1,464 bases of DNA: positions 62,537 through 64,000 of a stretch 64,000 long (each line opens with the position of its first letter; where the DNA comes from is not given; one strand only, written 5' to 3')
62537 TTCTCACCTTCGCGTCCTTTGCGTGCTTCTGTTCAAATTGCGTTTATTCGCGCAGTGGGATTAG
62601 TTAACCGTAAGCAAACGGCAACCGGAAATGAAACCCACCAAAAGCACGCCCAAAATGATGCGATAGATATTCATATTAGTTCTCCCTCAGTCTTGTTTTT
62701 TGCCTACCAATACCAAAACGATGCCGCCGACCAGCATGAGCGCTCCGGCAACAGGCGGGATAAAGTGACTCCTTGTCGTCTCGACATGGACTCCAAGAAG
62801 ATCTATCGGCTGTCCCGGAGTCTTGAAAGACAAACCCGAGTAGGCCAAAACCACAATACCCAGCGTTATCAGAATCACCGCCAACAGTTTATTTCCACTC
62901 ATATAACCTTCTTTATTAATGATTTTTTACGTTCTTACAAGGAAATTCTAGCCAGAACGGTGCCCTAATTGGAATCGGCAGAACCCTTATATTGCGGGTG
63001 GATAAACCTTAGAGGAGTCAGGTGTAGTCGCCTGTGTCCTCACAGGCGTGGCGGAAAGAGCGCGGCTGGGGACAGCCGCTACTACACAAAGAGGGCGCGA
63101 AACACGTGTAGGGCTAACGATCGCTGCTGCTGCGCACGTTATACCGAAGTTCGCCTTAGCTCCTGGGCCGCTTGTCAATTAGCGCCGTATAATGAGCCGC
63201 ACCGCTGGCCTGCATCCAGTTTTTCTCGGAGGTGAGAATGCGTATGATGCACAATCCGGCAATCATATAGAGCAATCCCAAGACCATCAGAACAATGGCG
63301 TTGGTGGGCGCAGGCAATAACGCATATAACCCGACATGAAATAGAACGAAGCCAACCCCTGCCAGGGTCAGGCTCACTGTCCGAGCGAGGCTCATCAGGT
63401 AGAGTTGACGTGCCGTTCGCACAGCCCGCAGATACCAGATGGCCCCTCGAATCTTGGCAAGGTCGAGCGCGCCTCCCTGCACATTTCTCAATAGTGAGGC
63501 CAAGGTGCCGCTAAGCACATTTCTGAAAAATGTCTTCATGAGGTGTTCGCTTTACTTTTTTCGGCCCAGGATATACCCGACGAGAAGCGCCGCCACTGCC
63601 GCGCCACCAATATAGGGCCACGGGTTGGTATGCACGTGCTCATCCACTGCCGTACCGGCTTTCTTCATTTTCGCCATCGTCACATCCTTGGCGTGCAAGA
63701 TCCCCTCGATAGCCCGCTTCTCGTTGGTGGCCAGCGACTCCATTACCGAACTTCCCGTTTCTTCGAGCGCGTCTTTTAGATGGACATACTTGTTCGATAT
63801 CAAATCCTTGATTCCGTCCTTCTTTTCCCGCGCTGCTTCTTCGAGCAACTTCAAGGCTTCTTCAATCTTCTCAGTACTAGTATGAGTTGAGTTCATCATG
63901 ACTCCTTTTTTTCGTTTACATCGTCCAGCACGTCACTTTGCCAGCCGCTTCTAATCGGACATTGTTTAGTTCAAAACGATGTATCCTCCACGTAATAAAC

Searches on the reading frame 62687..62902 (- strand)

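Call 82: search_protein_families(library=pfam, proteins=[window:62687-62902:-], max_evalue=0.01)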
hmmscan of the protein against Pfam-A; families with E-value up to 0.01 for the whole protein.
window:62687-62902:- (71 aa): 1 family
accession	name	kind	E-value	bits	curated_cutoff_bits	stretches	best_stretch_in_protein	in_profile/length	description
PF02656.20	DUF202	-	0.008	17.1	23.4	0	4-25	40-61/68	Domain of unknown function (DUF202)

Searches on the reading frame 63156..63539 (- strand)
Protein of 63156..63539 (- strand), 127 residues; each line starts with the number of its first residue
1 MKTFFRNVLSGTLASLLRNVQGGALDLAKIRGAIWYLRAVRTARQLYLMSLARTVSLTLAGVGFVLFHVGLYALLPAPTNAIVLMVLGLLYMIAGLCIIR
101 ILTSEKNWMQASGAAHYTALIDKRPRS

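Call 82: search_protein_families(library=pfam, proteins=[window:63156-63539:-], max_evalue=0.01)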
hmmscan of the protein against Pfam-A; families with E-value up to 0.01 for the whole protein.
window:63156-63539:- (127 aa): 1 family
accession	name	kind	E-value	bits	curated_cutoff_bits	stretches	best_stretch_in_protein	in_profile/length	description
PF23600.1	DUF7139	-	0.00043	20.3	30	1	48-99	52-103/150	Domain of unknown function (DUF7139)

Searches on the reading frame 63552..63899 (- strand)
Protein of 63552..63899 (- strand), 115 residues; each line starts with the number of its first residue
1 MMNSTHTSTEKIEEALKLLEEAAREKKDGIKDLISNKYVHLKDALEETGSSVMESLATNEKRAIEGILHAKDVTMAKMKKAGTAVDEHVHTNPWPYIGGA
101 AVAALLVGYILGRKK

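Call 82: search_protein_families(library=pfam, proteins=[window:63552-63899:-], max_evalue=0.01)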
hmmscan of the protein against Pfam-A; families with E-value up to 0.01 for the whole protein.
window:63552-63899:- (115 aa): 3 families
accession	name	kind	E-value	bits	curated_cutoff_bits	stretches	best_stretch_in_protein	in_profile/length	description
PF19029.5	DUF883_C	-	2.1e-05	24.5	27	1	86-114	2-30/30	DUF883 C-terminal glycine zipper region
PF00206.25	Lyase_1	-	0.0086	16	27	1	6-93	125-212/312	Lyase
PF25600.1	TRIM_CC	-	0.0095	16.2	30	0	7-80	6-78/142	TRIM protein coiled-coil region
